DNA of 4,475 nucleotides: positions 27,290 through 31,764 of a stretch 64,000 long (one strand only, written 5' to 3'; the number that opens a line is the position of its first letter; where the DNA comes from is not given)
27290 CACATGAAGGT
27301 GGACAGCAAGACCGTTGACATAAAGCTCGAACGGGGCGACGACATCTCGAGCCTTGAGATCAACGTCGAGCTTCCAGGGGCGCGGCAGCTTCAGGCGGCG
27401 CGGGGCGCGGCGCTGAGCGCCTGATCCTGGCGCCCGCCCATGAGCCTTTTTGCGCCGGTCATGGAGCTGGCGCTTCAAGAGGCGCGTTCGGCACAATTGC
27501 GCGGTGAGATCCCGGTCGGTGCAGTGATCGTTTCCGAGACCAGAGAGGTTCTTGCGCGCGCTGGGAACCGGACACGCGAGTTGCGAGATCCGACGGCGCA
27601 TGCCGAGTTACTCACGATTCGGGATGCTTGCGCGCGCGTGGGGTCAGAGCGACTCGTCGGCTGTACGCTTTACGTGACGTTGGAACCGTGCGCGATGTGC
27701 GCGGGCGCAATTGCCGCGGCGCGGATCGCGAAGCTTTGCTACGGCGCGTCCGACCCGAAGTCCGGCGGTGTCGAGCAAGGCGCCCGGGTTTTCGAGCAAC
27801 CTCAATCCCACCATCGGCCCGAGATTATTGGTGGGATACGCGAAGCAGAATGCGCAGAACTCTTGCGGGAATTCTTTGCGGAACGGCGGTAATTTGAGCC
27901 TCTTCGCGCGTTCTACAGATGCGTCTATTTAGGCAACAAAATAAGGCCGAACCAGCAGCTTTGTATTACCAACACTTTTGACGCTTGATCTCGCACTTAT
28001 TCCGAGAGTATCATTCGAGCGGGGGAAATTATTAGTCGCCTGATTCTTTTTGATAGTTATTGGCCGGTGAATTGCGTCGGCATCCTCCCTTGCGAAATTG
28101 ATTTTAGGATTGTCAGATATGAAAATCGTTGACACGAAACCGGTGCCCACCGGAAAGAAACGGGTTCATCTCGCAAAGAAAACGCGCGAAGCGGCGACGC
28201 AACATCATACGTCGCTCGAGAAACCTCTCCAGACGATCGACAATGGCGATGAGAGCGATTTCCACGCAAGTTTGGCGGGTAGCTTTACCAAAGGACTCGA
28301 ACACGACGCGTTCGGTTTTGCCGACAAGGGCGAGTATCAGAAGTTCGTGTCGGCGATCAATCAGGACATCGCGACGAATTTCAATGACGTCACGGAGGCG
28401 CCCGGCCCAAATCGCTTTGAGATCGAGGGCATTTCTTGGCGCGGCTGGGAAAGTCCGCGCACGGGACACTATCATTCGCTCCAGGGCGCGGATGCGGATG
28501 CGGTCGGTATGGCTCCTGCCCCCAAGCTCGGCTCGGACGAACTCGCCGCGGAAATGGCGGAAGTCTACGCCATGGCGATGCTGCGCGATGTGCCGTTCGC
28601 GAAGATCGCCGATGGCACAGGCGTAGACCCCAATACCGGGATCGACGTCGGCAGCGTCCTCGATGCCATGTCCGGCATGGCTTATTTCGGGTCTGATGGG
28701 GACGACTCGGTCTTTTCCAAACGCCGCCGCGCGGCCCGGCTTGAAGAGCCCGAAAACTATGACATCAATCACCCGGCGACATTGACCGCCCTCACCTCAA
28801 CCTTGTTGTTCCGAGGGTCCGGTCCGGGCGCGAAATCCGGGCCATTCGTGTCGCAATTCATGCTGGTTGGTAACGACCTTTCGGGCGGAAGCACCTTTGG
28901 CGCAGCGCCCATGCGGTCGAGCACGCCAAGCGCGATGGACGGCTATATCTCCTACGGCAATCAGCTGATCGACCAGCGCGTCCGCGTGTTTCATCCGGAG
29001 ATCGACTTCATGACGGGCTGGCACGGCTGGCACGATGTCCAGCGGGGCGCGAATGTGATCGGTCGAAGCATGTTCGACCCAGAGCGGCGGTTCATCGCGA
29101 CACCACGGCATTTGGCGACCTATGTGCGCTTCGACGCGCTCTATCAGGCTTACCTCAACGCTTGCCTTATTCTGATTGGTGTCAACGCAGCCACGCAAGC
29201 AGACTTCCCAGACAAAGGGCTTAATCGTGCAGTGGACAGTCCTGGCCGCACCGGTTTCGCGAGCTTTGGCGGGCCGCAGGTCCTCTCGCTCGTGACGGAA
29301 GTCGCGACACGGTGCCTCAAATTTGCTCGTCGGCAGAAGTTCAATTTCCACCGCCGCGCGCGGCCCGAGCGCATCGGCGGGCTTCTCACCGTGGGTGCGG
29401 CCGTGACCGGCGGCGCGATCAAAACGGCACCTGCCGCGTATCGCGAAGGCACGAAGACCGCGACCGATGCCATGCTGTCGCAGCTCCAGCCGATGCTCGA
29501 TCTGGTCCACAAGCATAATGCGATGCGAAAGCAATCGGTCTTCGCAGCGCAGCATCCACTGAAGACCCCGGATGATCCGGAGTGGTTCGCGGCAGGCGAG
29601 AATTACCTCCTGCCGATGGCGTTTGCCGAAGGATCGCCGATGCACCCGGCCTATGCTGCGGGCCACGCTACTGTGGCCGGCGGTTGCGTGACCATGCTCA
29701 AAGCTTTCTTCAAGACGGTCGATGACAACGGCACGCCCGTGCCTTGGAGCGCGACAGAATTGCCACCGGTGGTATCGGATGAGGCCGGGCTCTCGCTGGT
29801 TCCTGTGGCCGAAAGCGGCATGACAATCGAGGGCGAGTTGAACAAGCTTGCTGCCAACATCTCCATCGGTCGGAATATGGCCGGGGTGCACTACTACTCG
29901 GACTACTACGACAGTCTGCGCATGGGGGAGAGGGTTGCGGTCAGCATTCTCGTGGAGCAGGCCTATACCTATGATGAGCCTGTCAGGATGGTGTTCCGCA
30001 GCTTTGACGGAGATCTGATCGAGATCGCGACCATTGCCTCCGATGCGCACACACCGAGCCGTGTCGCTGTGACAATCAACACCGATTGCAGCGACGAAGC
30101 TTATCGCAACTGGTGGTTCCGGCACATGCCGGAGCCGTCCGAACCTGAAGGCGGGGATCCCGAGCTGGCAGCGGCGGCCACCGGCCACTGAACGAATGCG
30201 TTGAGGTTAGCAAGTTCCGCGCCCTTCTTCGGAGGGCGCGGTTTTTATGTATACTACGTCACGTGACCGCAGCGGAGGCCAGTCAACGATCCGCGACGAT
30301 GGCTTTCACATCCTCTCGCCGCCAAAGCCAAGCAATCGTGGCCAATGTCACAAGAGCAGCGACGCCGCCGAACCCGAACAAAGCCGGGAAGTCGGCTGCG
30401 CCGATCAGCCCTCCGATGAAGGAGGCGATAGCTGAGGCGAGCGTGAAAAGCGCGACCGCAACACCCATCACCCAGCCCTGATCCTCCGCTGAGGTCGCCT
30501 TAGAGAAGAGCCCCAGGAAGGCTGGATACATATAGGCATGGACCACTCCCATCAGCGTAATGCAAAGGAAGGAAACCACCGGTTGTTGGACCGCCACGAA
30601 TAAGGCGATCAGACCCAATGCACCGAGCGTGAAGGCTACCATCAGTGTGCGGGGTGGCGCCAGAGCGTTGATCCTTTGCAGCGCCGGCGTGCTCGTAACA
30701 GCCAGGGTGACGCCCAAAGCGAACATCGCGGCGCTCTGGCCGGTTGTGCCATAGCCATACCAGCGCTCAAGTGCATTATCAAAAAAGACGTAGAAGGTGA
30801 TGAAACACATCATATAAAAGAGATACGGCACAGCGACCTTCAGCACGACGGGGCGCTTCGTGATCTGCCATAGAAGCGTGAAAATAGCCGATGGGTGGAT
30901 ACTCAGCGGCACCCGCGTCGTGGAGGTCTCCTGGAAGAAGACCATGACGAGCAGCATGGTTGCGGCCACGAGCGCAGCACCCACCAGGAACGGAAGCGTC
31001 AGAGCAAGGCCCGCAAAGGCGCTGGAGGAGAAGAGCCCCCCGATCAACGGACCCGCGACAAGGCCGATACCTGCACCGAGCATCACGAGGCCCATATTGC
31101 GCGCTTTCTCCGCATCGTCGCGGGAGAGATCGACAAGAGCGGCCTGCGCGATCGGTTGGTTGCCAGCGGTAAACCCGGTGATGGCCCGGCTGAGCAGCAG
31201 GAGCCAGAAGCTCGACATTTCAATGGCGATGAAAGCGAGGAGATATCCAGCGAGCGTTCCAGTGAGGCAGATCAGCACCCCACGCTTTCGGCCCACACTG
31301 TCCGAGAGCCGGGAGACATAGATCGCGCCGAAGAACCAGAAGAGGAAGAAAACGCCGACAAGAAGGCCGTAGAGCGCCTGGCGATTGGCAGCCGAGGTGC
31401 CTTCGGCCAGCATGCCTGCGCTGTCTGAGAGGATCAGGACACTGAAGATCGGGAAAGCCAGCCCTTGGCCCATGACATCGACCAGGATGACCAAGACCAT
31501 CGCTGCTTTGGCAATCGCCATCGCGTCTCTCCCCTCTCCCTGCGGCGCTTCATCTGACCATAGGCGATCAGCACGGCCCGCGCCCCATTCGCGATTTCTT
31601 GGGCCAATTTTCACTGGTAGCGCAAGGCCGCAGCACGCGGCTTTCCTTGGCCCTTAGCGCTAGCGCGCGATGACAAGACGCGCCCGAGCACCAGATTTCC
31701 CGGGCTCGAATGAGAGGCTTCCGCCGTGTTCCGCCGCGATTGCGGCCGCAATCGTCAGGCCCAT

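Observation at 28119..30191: Algal/cyanobacterial-type vanadium haloperoxidase in a Rhodobacterales-like chromosome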

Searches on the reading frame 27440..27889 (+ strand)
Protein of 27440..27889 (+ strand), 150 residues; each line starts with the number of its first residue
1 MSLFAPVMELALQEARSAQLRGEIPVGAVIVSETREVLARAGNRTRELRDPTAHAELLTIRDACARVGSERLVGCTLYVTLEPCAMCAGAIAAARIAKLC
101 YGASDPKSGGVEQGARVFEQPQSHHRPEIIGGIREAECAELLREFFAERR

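Call 3: search_protein_families(library=pfam, proteins=[window:27440-27889:+], max_evalue=0.01)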
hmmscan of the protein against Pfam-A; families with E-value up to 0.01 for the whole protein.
window:27440-27889:+ (150 aa): 5 families
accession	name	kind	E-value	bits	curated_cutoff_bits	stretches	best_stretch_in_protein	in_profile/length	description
PF14437.12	MafB19-deam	-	6.7e-32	110.8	27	1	7-150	6-142/142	MafB19-like deaminase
PF00383.29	dCMP_cyt_deam_1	-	2.3e-27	95.3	25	1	7-102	7-101/102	Cytidine and deoxycytidylate deaminase zinc-binding region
PF14439.12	Bd3614-deam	-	7.7e-07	29.5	38.5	1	26-101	10-88/113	Bd3614-like deaminase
PF18750.7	SNAD4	-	0.00016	22.2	27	1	50-93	29-73/130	Secreted Novel AID/APOBEC-like Deaminase 4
PF18772.7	APOBEC2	-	0.0014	19.1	26.8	1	50-93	47-91/175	APOBEC2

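Call 4: search_protein_families(library=ncbifam, proteins=[window:27440-27889:+], max_evalue=0.01)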
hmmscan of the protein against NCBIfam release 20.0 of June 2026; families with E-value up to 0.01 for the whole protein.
window:27440-27889:+ (150 aa): 5 families
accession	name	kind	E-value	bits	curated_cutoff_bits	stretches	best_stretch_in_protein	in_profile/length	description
NF008113.2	PRK10860.1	equivalog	2.1e-39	135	150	1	8-150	11-152/165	tRNA adenosine(34) deaminase TadA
TIGR00326.1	eubact_ribD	equivalog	1.3e-10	41.1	156.35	1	8-120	1-111/343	bifunctional diaminohydroxyphosphoribosylaminopyrimidine deaminase/5-amino-6-(5-phosphoribosylamino)uracil reductase RibD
NF041025.1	antiphage_deaminase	equivalog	2.6e-07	29.9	400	1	54-101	339-385/437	anti-phage dCTP deaminase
NF008052.0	PRK10786.1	equivalog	0.00026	19.8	500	1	24-109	25-106/367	bifunctional diaminohydroxyphosphoribosylaminopyrimidine deaminase/5-amino-6-(5-phosphoribosylamino)uracil reductase RibD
TIGR02571.1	ComEB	equivalog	0.0012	18.8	219.45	1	52-102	67-115/151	ComE operon protein 2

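Call 22: find_homologous_proteins(query=window:27440-27889:+, max_evalue=1e-20)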
Query window:27440-27889:+ (150 aa): 7997 proteins with E <= 1e-20 among 8000 candidates; the best 120 are listed.
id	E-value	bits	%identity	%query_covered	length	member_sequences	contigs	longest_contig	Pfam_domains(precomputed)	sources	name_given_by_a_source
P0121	2.4e-90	318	100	100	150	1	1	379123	PF00383.30,PF14437.13,PF14439.13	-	-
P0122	3.3e-70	253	83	98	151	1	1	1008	PF00383.30,PF14437.13,PF14439.13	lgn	-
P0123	1.6e-67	244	77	100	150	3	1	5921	PF00383.30,PF14437.13,PF14439.13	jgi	jgi:tRNA(adenine34) deaminase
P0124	5.5e-66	239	75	100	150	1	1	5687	PF00383.30,PF14437.13,PF14439.13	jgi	jgi:tRNA(adenine34) deaminase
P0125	8.4e-66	238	76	100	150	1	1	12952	PF00383.30,PF14437.13,PF14439.13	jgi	jgi:tRNA(adenine34) deaminase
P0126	1.9e-65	237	70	100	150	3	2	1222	PF00383.30,PF14437.13,PF14439.13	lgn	-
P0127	4.7e-65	236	76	100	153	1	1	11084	PF00383.30,PF14437.13,PF14439.13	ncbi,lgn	-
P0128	8.3e-65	235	75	97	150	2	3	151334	PF00383.30,PF14437.13,PF14439.13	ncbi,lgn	-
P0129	1.3e-64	234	77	98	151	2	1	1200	PF00383.30,PF14437.13,PF14439.13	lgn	-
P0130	2.2e-64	234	74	100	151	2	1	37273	PF00383.30,PF14437.13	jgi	jgi:tRNA(adenine34) deaminase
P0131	2.4e-64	234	76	100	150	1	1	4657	PF00383.30,PF14437.13,PF14439.13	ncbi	-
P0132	3.5e-64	233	75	100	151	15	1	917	PF00383.30,PF14437.13,PF14439.13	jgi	-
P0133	3.5e-64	233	75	98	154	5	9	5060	PF00383.30,PF14437.13,PF14439.13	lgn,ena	-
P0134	4.0e-64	233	76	98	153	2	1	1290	PF00383.30,PF14437.13,PF14439.13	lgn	-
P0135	4.1e-64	233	76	98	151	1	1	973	PF00383.30,PF14437.13,PF14439.13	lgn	-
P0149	8.0e-62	225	74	100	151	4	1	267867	PF00383.30,PF14437.13,PF14439.13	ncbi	-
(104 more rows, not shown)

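Call 24: find_encoding_contigs(protein=P0128, flank=8000, max_places=2)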
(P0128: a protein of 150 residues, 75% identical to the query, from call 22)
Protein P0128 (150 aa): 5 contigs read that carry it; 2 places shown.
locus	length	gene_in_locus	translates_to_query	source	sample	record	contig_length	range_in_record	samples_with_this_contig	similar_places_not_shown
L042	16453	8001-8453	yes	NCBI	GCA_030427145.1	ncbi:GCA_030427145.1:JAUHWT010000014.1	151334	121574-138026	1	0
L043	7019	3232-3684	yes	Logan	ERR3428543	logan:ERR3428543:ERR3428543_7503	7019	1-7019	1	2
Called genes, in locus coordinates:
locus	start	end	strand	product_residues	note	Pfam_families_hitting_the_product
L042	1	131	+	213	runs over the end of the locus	PF02586:SRAP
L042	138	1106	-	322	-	-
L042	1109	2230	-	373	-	-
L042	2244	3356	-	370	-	PF13421:Band_7_1, PF01145:Band_7, PF14237:GYF_2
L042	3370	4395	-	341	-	PF11150:DUF2927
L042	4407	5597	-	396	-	PF05816:TelA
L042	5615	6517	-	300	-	PF10112:Halogen_Hydrol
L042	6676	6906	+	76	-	-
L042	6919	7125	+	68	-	PF00313:CSD, PF08206:OB_RNB (weak)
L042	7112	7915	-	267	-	PF01479:S4, PF00849:PseudoU_synth_2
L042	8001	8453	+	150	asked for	PF00383:dCMP_cyt_deam_1, PF14437:MafB19-deam, PF14439:Bd3614-deam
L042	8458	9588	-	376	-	PF00266:Aminotran_5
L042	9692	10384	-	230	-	PF00753:Lactamase_B, PF13483:Lactamase_B_3, PF12706:Lactamase_B_2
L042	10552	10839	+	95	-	PF02686:GatC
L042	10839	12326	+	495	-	PF01425:Amidase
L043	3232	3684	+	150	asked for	PF00383:dCMP_cyt_deam_1, PF14437:MafB19-deam, PF14439:Bd3614-deam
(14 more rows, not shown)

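Call 25: find_encoding_contigs(protein=P0125, flank=8000, max_places=2)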
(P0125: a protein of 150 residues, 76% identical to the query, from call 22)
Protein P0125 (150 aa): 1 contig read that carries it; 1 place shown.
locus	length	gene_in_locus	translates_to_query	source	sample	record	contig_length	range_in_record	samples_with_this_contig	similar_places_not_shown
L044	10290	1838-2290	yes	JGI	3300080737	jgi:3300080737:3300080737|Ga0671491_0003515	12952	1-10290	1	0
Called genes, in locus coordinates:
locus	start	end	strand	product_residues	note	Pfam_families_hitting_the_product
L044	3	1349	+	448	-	?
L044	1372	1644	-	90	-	-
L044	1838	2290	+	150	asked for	PF00383:dCMP_cyt_deam_1, PF14437:MafB19-deam, PF14439:Bd3614-deam (weak)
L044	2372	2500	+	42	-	-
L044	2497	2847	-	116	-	PF11154:DUF2934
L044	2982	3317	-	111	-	PF04273:BLH_phosphatase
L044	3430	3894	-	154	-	PF12840:HTH_20 (faint), PF13404:HTH_AsnC-type, PF13412:HTH_24, PF08279:HTH_11 (weak), PF01037:AsnC_trans_reg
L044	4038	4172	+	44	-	-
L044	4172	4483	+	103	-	PF11011:DUF2849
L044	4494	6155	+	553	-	PF03460:NIR_SIR_ferr, PF01077:NIR_SIR, PF03460:NIR_SIR_ferr, PF01077:NIR_SIR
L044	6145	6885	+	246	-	PF01507:PAPS_reduct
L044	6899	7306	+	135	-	PF06073:DUF934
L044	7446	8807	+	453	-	PF01425:Amidase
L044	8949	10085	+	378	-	PF09994:T6SS_Tle1-like_cat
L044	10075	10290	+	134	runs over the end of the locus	PF12840:HTH_20, PF01022:HTH_5, PF12802:MarR_2 (weak)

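Call 26: find_encoding_contigs(protein=P0149, flank=8000, max_places=2)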
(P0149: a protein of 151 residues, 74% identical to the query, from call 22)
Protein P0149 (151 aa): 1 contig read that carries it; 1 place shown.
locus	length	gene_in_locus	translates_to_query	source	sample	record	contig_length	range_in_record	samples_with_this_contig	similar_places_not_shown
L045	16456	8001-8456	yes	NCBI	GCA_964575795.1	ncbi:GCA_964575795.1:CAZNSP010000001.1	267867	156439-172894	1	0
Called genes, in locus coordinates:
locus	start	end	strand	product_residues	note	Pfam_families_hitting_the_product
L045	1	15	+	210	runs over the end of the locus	PF02586:SRAP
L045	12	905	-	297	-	-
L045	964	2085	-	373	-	-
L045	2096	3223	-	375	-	PF13421:Band_7_1, PF01145:Band_7, PF14237:GYF_2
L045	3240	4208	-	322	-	PF11150:DUF2927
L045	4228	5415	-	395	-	PF05816:TelA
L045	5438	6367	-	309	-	PF10112:Halogen_Hydrol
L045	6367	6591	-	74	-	-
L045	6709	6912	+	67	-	PF00313:CSD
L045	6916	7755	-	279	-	PF01479:S4, PF00849:PseudoU_synth_2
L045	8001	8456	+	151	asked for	PF00383:dCMP_cyt_deam_1, PF14437:MafB19-deam, PF14439:Bd3614-deam (faint)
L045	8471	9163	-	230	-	PF00753:Lactamase_B, PF13483:Lactamase_B_3, PF12706:Lactamase_B_2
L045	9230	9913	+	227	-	PF05875:Ceramidase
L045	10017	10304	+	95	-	PF02686:GatC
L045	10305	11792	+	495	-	PF01425:Amidase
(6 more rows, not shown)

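Call 27: find_encoding_contigs(protein=P0127, flank=8000, max_places=2)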
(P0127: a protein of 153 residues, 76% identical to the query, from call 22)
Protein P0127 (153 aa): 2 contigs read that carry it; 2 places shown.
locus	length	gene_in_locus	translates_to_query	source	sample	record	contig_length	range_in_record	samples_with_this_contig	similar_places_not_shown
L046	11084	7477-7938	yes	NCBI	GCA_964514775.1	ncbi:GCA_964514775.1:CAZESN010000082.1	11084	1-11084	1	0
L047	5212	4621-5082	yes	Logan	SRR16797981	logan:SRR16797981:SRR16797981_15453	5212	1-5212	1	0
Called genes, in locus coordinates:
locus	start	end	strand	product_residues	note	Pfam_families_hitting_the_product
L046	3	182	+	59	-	?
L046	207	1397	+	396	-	PF01244:Peptidase_M19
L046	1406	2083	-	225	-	PF00392:GntR, PF07729:FCD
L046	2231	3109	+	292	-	PF00296:Bac_luciferase (weak)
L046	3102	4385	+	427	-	PF00296:Bac_luciferase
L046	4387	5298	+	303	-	PF00248:Aldo_ket_red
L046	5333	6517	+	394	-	PF07992:Pyr_redox_2 (faint), PF00890:FAD_binding_2 (weak), PF01266:DAO, PF13450:NAD_binding_8 (weak), PF13454:NAD_binding_9 (faint), PF01593:Amino_oxidase (weak)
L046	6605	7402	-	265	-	PF01479:S4, PF00849:PseudoU_synth_2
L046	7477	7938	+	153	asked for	PF00383:dCMP_cyt_deam_1, PF14437:MafB19-deam, PF14439:Bd3614-deam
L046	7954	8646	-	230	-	PF00753:Lactamase_B, PF13483:Lactamase_B_3, PF12706:Lactamase_B_2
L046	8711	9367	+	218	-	PF05875:Ceramidase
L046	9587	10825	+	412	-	PF01569:PAP2, PF13505:OMP_b-brl (weak)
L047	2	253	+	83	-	?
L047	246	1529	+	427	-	PF00296:Bac_luciferase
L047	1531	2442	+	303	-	PF00248:Aldo_ket_red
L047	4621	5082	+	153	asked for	PF00383:dCMP_cyt_deam_1, PF14437:MafB19-deam, PF14439:Bd3614-deam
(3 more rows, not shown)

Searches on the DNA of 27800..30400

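Call 52: search_rna_families(source=window, start=27800, end=30400, threshold=evalue, max_evalue=1)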
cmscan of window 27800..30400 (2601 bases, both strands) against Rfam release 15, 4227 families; matches with E-value up to 1: 1.
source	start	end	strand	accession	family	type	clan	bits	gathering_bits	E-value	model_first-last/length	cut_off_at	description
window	30212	30246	+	RF02398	sau-6072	Gene; sRNA;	-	23.2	50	0.13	1-53/53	no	Staphylococcus sRNA sau-6072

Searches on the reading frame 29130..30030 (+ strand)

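Call 67: search_solved_structures(query=window:29130-30030:+, max_evalue=1e-20, show_alignments=5)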
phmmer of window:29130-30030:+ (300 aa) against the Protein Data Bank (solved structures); distinct sequences matched with E-value up to 1e-20: 9.
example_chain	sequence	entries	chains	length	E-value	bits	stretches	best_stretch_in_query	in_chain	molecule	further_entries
5lpc_A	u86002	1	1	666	3.1e-66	226.9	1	1-299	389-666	Vanadium-dependent bromoperoxidase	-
8q21_A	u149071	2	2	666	2.2e-65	224.1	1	1-299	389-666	Vanadium-dependent bromoperoxidase, putative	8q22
8q20_A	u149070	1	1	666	3e-65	223.7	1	1-299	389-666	Vanadium-dependent bromoperoxidase, putative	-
1up8_A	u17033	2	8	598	5.8e-58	199.7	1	1-299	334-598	VANADIUM-DEPENDENT BROMOPEROXIDASE 1 | Vanadium-dependent bromoperoxidase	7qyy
7qwi_AAA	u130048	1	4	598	5.8e-58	199.7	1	1-299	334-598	Vanadium-dependent bromoperoxidase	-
8vgx_A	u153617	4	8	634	8.6e-58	199.2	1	1-299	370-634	Vanadium-dependent bromoperoxidase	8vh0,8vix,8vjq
1qhb_A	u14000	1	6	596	2.5e-57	197.7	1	1-299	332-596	HALOPEROXIDASE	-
7qvw_AAA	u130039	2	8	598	7.4e-57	196.1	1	1-299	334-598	Vanadium-dependent bromoperoxidase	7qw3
1qi9_A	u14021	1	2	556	8.9e-31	110.5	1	158-299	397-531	Vanadium-dependent bromoperoxidase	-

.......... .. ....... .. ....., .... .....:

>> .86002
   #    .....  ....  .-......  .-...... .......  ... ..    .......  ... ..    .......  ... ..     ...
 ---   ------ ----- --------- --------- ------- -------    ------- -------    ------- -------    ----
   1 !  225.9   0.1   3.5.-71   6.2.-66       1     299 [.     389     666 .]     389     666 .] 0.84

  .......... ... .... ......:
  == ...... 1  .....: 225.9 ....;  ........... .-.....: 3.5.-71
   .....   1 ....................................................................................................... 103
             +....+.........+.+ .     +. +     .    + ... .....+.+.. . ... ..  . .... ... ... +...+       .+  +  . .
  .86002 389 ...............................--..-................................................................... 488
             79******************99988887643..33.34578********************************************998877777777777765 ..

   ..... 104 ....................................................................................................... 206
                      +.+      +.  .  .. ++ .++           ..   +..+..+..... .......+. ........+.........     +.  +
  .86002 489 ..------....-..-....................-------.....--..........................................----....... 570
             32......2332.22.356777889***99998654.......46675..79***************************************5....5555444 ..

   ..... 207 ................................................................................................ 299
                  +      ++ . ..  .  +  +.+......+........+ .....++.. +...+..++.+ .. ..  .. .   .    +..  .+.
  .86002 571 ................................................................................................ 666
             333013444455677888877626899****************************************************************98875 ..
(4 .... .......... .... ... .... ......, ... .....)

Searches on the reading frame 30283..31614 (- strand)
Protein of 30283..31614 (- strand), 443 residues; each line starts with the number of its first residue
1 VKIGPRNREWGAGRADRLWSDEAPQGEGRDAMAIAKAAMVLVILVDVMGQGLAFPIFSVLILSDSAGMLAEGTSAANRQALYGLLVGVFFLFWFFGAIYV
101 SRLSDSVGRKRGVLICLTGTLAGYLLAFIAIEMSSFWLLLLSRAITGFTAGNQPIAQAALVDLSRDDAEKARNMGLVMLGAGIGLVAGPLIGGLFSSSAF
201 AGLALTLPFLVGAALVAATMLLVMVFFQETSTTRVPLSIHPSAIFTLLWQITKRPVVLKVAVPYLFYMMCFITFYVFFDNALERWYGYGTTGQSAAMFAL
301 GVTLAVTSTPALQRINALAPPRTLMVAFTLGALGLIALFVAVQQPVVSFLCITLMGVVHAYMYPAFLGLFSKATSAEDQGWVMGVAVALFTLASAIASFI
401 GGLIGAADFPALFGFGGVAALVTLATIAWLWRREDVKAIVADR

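Call 3: search_protein_families(library=pfam, proteins=[window:30283-31614:-], max_evalue=0.01)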
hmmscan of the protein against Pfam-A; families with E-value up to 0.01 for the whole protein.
window:30283-31614:- (443 aa): 3 families
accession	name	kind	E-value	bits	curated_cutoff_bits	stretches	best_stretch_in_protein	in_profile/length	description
PF07690.21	MFS_1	-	1.7e-33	116.4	33.4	2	40-339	2-286/347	Major Facilitator Superfamily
PF00083.30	Sugar_tr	-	1.3e-07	31.3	22.3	1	73-230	39-194/452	Sugar (and other) transporter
PF06779.20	MFS_4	-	0.0058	16.5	26.3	1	90-406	38-340/364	Uncharacterised MFS-type transporter YbfB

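Call 4: search_protein_families(library=ncbifam, proteins=[window:30283-31614:-], max_evalue=0.01)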
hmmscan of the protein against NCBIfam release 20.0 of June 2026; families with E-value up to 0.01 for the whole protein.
window:30283-31614:- (443 aa): 18 families
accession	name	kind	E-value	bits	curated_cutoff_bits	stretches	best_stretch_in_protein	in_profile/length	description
NF012174.0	tet_MFS_A_B_C_D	equivalog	4.4e-30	104.8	475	1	39-399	7-350/382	Tet(A)/Tet(B)/Tet(C) family tetracycline efflux MFS transporter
NF045684.1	tet_MFS_65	exception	9.1e-19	67.9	800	1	44-398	6-342/383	tetracycline efflux MFS transporter Tet(65)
NF045486.1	tet_MFS_30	exception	2.4e-18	66.5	730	1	39-400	6-352/392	tetracycline efflux MFS transporter Tet(30)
NF012193.0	tet_MFS_A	exception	4e-16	59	840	1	44-419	14-372/394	tetracycline efflux MFS transporter Tet(A)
NF012207.0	tet_MFS_H_J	exception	5.3e-16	58.6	700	1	39-400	8-353/392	Tet(H)/Tet(J) family tetracycline efflux MFS transporter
NF012191.0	tet_MFS_C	exception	1.2e-15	57.4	850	1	42-414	13-368/396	tetracycline efflux MFS transporter Tet(C)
NF045488.1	tet_MFS_62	exception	2.6e-15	56.5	775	1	38-398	6-349/385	tetracycline efflux MFS transporter Tet(62)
NF012194.0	tet_MFS_J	exception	8e-15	54.7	870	1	39-398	8-351/398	tetracycline efflux MFS transporter Tet(J)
NF012192.0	tet_MFS_G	exception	7.9e-14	51.5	800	1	39-401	8-352/391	tetracycline efflux MFS transporter Tet(G)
NF012190.1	tet_MFS_B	exception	1.6e-13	50.5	850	1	36-414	6-366/400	tetracycline efflux MFS transporter Tet(B)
NF012195.0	tet_MFS_H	exception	3.1e-13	49.6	840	1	39-401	8-354/392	tetracycline efflux MFS transporter Tet(H)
NF012186.0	tet_MFS_D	exception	1.1e-12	47.7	775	1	39-396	7-346/394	tetracycline efflux MFS transporter Tet(D)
TIGR00880.1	2_A_01_02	superfamily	1.7e-12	47.6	131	2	84-230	2-141/141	multidrug resistance protein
NF012177.1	tet_MFS_42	exception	2.4e-08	33.6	850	1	79-423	35-377/411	tetracycline efflux MFS transporter Tet(42)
NF040895.2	MFS_effux_SdrM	equivalog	1.7e-05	24.2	550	1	99-233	56-188/441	multidrug efflux MFS transporter SdrM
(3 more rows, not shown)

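Call 59: find_related_loci(query=window:30286-31521:-, collection=metagenome_contigs, flank=8000)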
Query window:30286-31521:- (412 aa) in metagenome_contigs; peptide patterns used: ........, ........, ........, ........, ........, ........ (x = any residue, [..] = any of these).
467 stretches matched a pattern; 2 encode a relative of the query (tblastn E <= 1e-3); 2 distinct loci.
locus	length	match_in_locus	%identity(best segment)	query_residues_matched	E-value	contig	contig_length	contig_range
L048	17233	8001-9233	43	1-409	4e-101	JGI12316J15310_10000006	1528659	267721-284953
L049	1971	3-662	33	190-409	8e-30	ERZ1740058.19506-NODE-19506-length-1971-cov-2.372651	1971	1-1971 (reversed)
